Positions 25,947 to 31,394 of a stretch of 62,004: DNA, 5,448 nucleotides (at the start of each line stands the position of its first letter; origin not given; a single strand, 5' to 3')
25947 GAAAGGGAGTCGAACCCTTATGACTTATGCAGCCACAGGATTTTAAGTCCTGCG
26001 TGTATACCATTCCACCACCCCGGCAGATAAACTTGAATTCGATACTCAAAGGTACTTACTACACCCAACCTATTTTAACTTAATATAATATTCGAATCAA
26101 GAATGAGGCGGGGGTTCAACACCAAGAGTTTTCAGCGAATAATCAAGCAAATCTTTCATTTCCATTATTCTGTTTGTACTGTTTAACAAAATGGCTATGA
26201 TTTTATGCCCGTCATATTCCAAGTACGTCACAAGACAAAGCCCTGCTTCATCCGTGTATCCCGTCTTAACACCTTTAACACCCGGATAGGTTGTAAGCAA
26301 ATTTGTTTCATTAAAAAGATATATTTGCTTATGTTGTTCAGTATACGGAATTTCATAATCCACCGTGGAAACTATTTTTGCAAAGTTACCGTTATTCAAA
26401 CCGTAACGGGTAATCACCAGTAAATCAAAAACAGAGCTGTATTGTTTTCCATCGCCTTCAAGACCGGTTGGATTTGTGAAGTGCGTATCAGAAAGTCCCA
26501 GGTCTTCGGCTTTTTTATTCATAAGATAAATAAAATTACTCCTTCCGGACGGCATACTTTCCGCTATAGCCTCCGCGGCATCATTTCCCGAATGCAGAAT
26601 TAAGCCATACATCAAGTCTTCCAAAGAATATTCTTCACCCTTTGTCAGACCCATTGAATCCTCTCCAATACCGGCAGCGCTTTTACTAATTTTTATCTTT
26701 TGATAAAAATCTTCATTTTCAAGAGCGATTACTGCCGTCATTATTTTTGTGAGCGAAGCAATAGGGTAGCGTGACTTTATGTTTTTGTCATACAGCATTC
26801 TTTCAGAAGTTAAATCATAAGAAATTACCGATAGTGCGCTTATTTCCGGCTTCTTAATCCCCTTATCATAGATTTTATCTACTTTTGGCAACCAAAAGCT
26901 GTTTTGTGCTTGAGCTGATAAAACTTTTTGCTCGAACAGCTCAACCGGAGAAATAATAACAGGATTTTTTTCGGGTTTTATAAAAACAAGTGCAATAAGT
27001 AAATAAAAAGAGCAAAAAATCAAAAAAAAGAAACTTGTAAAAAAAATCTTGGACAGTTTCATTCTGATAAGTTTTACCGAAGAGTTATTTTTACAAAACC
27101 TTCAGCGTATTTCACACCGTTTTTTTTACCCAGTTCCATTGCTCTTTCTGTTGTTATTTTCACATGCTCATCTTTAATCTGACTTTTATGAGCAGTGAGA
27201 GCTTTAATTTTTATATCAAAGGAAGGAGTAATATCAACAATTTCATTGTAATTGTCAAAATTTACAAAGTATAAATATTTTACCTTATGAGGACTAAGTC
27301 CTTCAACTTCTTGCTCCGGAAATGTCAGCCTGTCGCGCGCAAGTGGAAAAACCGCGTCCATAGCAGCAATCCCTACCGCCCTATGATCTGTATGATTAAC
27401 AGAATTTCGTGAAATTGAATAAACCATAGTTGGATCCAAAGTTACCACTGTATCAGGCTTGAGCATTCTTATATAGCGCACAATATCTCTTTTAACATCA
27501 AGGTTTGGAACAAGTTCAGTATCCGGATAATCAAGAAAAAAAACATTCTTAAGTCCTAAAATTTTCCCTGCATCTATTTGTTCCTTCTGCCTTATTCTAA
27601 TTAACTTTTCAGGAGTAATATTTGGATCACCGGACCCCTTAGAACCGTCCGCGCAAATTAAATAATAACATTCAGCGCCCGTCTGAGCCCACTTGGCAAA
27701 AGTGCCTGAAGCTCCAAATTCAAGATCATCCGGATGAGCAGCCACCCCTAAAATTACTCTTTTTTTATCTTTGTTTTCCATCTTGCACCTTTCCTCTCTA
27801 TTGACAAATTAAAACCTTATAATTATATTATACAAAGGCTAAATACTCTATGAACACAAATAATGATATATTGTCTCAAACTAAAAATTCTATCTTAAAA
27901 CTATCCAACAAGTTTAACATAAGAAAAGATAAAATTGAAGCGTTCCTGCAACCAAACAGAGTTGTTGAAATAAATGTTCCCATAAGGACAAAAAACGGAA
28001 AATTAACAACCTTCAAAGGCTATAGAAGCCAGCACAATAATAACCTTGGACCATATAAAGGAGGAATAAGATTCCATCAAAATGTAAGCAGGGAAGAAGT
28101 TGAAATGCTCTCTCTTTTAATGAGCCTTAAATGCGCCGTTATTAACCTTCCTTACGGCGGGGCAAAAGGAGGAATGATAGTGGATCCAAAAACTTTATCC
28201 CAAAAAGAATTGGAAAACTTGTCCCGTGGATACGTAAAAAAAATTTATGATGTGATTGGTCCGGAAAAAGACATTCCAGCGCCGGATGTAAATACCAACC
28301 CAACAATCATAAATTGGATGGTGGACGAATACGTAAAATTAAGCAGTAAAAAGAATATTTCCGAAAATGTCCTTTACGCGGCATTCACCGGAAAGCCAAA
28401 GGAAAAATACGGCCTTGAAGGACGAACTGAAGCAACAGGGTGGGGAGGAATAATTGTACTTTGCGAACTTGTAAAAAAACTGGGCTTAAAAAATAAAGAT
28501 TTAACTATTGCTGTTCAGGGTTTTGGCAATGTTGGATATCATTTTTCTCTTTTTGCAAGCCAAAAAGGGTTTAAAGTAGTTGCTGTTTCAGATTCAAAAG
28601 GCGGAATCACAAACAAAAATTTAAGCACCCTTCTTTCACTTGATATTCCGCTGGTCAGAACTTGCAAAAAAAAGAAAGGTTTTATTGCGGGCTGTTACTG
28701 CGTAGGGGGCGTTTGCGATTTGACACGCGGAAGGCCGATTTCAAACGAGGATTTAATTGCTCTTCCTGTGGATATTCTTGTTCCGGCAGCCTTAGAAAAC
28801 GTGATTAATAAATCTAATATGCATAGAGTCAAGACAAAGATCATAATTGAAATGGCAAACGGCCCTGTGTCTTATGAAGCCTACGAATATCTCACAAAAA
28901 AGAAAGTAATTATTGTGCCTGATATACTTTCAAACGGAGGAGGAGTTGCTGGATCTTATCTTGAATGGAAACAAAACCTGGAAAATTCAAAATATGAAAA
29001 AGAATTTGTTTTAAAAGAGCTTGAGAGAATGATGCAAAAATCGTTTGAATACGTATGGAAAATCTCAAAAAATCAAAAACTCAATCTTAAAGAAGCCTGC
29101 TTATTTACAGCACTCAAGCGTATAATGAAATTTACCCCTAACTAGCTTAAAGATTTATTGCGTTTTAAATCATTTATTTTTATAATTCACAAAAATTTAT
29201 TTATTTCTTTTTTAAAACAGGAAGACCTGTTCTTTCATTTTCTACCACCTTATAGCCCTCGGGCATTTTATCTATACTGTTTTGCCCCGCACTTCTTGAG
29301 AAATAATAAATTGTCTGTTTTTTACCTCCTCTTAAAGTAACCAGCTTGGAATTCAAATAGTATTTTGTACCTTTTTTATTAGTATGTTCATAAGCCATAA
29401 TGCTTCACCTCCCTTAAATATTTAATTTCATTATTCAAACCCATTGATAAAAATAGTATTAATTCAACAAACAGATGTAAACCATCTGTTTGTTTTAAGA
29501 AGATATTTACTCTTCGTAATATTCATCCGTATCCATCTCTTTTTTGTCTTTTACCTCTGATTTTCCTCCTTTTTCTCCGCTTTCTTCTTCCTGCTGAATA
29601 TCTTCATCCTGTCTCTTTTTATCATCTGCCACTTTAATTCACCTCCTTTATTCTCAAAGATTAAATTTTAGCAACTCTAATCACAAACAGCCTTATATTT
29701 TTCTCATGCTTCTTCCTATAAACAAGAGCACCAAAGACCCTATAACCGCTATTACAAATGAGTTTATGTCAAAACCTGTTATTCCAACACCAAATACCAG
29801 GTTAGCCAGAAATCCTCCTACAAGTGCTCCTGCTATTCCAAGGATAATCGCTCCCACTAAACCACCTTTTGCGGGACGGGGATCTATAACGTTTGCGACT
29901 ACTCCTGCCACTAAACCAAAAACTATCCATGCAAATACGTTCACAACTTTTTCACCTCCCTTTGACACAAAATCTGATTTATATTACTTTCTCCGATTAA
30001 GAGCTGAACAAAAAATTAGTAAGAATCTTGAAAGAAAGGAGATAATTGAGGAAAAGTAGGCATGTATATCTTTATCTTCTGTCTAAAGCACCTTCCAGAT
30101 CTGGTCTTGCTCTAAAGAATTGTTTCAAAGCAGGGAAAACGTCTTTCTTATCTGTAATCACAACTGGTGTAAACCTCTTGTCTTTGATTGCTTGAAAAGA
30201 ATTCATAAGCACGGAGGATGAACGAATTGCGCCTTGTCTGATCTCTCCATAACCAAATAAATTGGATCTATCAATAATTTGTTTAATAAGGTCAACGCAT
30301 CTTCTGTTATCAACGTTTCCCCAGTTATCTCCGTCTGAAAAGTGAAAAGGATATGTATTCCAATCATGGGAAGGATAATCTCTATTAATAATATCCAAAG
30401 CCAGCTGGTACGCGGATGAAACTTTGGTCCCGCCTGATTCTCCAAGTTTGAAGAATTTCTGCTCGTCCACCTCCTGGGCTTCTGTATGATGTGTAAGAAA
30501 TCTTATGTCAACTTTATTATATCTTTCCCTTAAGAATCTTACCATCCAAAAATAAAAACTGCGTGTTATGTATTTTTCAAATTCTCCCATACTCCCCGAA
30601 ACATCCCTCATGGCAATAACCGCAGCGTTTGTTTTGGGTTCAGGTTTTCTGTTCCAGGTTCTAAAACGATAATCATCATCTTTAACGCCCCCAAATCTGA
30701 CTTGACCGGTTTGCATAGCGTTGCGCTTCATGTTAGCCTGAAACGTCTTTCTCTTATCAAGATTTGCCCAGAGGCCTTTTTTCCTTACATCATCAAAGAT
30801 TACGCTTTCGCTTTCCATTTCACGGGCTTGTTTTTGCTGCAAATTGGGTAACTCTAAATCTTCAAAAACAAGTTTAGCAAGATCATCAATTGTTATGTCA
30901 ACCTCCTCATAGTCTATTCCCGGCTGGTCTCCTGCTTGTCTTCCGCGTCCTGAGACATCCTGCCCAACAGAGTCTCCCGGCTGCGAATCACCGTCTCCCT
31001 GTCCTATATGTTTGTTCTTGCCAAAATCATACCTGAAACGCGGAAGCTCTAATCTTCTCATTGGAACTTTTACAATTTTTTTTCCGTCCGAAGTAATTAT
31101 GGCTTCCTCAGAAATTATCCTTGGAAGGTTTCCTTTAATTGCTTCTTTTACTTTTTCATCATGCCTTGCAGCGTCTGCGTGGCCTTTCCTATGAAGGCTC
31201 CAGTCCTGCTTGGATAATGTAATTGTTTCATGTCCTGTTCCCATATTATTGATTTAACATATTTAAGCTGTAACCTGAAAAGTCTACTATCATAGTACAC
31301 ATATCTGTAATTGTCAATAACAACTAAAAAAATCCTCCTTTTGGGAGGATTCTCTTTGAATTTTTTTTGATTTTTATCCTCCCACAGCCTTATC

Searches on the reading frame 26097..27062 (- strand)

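Call 99: search_protein_families(library=pfam, proteins=[window:26097-27062:-], max_evalue=0.0001)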
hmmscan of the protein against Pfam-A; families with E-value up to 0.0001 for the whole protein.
window:26097-27062:- (321 aa): 2 families
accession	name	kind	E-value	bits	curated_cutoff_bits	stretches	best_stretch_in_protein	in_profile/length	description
PF00768.25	Peptidase_S11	-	4.6e-53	180.6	27.6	1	69-296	5-238/239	D-alanyl-D-alanine carboxypeptidase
PF13354.11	Beta-lactamase2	-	6.5e-05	22.8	22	1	82-199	5-121/214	Beta-lactamase enzyme family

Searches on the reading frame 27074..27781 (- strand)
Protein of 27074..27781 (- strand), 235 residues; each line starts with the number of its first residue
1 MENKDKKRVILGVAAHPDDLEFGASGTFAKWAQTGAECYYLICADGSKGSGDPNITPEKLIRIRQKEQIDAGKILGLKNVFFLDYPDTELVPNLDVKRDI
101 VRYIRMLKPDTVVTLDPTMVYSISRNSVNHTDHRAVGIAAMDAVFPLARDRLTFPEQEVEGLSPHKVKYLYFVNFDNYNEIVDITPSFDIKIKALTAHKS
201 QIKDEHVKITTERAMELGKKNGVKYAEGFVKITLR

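Call 99: search_protein_families(library=pfam, proteins=[window:27074-27781:-], max_evalue=0.0001)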
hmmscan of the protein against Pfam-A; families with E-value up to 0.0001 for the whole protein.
window:27074-27781:- (235 aa): 1 family
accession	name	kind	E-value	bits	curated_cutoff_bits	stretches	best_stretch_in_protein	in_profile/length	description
PF02585.22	PIG-L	-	7.1e-30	104.6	28.2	1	13-143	3-128/129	GlcNAc-PI de-N-acetylase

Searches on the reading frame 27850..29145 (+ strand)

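Call 15: search_protein_families(library=pfam, proteins=[window:27850-29145:+], max_evalue=0.001)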
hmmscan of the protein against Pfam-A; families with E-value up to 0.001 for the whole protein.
window:27850-29145:+ (431 aa): 2 families
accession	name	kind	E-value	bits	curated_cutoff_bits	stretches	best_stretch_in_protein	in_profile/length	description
PF00208.27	ELFV_dehydrog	-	1.4e-58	198.9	23.4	1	188-427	2-235/241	Glutamate/Leucine/Phenylalanine/Valine dehydrogenase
PF02812.23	ELFV_dehydrog_N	-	8.1e-54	181.2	25.3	1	35-162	1-128/129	Glu/Leu/Phe/Val dehydrogenase, dimerisation domain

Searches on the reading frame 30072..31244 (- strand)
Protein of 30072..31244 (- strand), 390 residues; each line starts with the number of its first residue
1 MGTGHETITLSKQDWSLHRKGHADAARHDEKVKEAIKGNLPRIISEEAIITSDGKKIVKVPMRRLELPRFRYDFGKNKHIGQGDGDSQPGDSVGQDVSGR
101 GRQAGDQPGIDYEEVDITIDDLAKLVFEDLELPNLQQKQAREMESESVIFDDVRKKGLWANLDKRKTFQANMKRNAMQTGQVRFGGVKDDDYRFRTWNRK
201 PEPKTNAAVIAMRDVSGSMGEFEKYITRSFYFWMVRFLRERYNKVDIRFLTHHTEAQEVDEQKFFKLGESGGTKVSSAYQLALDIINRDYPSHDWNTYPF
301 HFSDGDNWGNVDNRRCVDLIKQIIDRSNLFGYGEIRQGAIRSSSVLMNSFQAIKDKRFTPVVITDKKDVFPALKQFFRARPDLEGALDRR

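Call 15: search_protein_families(library=pfam, proteins=[window:30072-31244:-], max_evalue=0.001)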
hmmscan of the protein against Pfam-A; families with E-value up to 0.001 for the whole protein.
window:30072-31244:- (390 aa): 1 family
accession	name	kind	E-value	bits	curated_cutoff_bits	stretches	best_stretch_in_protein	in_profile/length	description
PF04285.18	DUF444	-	1.1e-99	334.9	27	2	188-378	225-416/418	Protein of unknown function (DUF444)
